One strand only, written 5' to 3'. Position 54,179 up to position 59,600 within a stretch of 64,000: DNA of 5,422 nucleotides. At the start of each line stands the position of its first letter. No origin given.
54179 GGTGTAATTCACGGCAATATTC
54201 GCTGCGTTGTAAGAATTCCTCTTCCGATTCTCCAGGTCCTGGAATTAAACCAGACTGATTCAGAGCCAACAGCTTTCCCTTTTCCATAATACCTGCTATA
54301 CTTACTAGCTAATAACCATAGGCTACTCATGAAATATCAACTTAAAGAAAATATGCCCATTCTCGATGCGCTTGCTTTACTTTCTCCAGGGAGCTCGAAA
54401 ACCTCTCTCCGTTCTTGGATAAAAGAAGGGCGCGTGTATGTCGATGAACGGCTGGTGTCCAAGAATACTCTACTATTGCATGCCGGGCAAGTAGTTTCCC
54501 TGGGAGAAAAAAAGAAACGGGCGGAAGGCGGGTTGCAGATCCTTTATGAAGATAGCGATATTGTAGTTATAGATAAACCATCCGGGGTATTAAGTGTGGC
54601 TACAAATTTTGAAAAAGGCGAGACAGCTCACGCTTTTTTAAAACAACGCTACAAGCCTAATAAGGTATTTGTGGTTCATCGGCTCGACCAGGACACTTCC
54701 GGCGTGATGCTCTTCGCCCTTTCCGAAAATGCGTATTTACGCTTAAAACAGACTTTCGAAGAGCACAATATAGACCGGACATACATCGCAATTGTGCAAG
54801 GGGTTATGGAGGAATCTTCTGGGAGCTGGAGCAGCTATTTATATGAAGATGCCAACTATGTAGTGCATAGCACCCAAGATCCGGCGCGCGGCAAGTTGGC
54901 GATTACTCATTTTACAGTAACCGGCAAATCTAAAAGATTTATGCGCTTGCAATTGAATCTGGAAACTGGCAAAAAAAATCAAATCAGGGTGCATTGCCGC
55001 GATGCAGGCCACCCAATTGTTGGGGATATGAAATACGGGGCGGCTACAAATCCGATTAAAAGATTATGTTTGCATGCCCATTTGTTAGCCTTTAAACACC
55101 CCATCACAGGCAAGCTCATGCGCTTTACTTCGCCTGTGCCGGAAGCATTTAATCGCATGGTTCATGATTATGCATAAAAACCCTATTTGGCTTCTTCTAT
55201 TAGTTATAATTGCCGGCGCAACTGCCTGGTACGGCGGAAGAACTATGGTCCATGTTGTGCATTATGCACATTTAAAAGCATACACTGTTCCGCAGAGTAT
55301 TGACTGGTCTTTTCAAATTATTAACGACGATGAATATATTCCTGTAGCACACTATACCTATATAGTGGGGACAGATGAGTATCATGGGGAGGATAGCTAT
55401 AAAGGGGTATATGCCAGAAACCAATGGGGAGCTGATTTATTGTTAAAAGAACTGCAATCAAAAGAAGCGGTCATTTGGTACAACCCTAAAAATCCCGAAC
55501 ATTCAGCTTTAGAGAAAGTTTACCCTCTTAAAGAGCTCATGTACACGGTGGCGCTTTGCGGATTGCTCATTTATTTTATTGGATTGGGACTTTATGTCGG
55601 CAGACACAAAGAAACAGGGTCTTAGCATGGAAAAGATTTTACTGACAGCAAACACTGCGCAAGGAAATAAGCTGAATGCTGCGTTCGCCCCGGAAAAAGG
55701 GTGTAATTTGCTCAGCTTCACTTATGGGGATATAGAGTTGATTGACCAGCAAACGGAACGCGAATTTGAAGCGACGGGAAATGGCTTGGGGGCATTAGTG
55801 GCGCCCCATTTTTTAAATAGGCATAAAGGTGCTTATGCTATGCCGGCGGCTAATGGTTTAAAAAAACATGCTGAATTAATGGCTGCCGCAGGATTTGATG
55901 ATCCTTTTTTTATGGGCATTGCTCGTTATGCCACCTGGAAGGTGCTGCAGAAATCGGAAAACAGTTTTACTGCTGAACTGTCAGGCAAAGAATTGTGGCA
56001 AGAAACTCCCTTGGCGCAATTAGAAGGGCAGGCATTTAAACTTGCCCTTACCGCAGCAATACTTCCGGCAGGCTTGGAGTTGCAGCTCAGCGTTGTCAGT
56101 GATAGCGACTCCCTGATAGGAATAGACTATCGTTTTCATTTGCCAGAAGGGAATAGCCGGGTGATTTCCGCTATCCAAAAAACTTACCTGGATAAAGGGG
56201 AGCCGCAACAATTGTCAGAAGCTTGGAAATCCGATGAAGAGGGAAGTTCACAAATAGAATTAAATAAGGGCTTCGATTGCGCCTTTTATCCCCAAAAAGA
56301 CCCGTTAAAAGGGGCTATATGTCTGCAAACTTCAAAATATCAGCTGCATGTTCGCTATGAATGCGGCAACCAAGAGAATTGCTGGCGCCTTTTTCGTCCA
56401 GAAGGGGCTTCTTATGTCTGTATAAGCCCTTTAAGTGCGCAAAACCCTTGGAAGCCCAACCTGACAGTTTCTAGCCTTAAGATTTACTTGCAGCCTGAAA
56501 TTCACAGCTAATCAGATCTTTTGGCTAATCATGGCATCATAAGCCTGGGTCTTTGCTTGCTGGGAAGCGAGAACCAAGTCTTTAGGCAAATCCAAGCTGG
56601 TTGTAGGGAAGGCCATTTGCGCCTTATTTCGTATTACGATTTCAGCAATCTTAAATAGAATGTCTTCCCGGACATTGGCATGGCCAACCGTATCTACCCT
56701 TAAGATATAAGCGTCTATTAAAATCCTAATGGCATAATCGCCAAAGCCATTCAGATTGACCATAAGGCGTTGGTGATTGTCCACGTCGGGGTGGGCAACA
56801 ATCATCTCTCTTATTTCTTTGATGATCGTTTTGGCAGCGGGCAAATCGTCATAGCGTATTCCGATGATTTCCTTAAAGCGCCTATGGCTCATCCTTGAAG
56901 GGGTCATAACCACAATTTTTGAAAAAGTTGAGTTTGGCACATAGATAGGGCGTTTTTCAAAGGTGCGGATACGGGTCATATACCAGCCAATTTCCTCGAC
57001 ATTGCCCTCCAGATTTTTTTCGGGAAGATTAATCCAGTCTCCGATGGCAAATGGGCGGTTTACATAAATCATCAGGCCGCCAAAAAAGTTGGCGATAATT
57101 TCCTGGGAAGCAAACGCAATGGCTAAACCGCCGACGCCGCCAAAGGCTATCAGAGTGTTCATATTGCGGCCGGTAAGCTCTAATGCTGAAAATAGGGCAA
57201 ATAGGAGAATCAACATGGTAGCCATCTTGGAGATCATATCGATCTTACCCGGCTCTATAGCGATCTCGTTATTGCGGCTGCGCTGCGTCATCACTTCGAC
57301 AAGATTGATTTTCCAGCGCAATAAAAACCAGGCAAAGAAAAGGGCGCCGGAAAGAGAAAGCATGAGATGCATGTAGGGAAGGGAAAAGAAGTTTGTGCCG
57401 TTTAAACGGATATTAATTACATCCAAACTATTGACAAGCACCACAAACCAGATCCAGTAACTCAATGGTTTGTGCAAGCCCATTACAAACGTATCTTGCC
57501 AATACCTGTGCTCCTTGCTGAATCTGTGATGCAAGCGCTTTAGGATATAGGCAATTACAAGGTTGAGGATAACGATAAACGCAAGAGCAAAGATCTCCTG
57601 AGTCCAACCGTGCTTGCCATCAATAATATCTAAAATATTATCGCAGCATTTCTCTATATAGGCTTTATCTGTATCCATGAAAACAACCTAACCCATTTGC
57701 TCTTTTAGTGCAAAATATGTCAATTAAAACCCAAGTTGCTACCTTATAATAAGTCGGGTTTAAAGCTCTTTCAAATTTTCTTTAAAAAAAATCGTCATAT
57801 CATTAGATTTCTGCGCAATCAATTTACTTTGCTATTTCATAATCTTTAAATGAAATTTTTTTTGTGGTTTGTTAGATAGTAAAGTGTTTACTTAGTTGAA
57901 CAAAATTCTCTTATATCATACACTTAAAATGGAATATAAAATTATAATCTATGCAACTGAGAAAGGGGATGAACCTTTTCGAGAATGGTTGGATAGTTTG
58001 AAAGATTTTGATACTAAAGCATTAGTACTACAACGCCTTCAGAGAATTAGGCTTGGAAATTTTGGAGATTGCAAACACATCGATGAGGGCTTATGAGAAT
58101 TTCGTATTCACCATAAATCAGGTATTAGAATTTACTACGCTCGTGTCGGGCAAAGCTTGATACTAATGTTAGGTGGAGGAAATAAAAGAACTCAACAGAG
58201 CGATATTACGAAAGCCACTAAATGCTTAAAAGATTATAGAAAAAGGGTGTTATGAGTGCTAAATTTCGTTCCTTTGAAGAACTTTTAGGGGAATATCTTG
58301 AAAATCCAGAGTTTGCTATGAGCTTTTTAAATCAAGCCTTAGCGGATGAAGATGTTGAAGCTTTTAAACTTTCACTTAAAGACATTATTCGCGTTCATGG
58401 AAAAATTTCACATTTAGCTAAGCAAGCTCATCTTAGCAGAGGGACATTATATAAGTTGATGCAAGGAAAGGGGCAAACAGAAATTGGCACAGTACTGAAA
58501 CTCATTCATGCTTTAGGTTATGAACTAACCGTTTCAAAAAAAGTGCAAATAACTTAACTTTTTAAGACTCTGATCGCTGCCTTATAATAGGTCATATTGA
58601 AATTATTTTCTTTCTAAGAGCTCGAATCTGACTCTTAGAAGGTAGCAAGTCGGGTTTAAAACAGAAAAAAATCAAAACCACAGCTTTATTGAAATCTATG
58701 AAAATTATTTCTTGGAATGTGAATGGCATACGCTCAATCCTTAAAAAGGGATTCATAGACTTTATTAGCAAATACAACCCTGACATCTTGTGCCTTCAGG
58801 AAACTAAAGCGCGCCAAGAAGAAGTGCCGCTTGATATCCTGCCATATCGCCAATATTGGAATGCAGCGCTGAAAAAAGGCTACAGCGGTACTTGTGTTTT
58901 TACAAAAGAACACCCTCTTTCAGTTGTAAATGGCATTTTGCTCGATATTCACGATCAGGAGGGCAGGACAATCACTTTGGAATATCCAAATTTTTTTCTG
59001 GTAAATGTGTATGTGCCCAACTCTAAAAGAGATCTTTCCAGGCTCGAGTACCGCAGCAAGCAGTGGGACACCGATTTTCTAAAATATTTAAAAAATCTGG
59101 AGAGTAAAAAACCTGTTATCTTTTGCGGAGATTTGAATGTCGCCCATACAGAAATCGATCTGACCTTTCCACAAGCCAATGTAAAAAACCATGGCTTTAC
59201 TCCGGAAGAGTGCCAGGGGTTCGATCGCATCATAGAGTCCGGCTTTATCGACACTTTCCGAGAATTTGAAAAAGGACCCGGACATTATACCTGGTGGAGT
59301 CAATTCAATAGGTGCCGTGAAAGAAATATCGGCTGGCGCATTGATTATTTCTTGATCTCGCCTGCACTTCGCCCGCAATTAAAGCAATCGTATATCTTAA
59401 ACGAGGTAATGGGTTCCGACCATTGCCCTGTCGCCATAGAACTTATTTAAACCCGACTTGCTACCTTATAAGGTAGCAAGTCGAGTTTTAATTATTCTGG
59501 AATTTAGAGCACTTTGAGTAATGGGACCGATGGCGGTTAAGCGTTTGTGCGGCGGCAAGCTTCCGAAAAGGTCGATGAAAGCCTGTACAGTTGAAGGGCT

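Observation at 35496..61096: Four sequence-unrelated long palindromes lie within 26 kb, all adjacent to gene ends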

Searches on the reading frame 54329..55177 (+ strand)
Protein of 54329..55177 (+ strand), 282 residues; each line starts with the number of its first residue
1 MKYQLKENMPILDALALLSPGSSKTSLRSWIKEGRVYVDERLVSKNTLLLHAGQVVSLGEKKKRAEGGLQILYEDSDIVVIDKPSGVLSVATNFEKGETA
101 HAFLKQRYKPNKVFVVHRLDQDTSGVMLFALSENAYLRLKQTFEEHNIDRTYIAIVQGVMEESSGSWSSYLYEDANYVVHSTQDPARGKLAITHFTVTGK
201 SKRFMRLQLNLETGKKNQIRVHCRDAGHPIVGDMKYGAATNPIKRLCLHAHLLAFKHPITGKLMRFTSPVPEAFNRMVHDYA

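Call 96: search_protein_families(library=pfam, proteins=[window:54329-55177:+], max_evalue=0.001)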
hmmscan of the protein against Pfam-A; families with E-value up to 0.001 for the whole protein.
window:54329-55177:+ (282 aa): 1 family
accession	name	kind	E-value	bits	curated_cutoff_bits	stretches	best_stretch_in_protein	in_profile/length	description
PF00849.27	PseudoU_synth_2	-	1.5e-30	106.9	26.8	1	77-224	1-151/152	RNA pseudouridylate synthase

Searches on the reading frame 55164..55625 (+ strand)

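Call 98: search_protein_families(library=pfam, proteins=[window:55164-55625:+], max_evalue=0.01)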
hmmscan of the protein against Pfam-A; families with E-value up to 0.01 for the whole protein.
window:55164-55625:+ (153 aa): 1 family
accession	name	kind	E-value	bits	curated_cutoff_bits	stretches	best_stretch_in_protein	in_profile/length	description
PF12158.14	DUF3592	-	4.8e-06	27.6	25.3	1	56-117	22-80/84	Domain of unknown function (DUF3592)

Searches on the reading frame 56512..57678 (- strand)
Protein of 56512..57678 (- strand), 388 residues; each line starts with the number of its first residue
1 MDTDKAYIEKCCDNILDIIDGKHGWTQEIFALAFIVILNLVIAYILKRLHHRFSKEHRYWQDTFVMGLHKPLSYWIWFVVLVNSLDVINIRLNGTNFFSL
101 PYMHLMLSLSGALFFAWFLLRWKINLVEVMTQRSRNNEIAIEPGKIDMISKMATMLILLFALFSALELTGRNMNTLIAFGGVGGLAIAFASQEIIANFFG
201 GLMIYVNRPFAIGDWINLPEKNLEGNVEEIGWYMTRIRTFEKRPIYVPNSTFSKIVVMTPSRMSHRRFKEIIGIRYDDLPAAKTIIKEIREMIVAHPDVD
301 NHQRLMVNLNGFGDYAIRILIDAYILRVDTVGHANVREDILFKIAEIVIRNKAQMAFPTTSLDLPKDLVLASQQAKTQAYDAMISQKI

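Call 72: search_protein_families(library=pfam, proteins=[window:56512-57678:-], max_evalue=0.01)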
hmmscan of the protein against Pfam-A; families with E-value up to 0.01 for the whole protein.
window:56512-57678:- (388 aa): 4 families
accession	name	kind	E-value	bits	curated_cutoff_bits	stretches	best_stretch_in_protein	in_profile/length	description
PF00924.24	MS_channel_2nd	-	4.2e-19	68.9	20.2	1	194-254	2-60/68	Mechanosensitive ion channel, beta-domain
PF21082.3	MS_channel_3rd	-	3e-07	31.2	21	1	272-354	5-87/88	Mechanosensitive ion channel MscS, C-terminal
PF25237.1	MSL2_3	-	0.00011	23.2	34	1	68-191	8-129/130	Mechanosensitive channel protein 2/3 domain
PF21088.3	MS_channel_1st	-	0.00064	20.1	23.1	1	155-192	5-42/42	Mechanosensitive ion channel, transmembrane helices 2/3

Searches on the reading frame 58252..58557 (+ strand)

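Call 72: search_protein_families(library=pfam, proteins=[window:58252-58557:+], max_evalue=0.01)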
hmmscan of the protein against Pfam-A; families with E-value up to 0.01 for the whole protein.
window:58252-58557:+ (101 aa): 3 families
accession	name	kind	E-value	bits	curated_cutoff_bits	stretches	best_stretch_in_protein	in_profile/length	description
PF21716.3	dnstrm_HI1420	-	3.2e-13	49.8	27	1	13-94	8-88/90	Probable addiction module antidote protein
PF01381.28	HTH_3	-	0.00011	22.6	23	1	47-93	5-53/55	Helix-turn-helix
PF13443.12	HTH_26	-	0.0077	16.9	22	0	51-89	12-51/63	Cro/C1-type HTH DNA-binding domain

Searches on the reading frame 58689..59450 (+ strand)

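Call 9: search_protein_families(library=ncbifam, proteins=[window:58689-59450:+])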
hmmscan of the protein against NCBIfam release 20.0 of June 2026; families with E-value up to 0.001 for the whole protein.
window:58689-59450:+ (253 aa): 5 families
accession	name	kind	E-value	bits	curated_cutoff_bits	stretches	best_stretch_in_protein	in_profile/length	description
TIGR00633.1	xth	equivalog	3.7e-94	315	99.05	1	4-252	1-254/255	exodeoxyribonuclease III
NF010489.0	PRK13911.1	equivalog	2.7e-93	312.3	503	1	4-253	1-250/250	exodeoxyribonuclease III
TIGR00195.1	exoDNase_III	equivalog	1.1e-90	303.7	182.55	1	4-252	1-254/254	exodeoxyribonuclease III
NF008733.0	PRK11756.1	equivalog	1.7e-34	119.3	280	1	4-252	1-267/269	exodeoxyribonuclease III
NF003842.0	PRK05421.1-4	equivalog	4.3e-06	26.3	144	1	2-44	30-74/259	endonuclease/exonuclease/phosphatase family protein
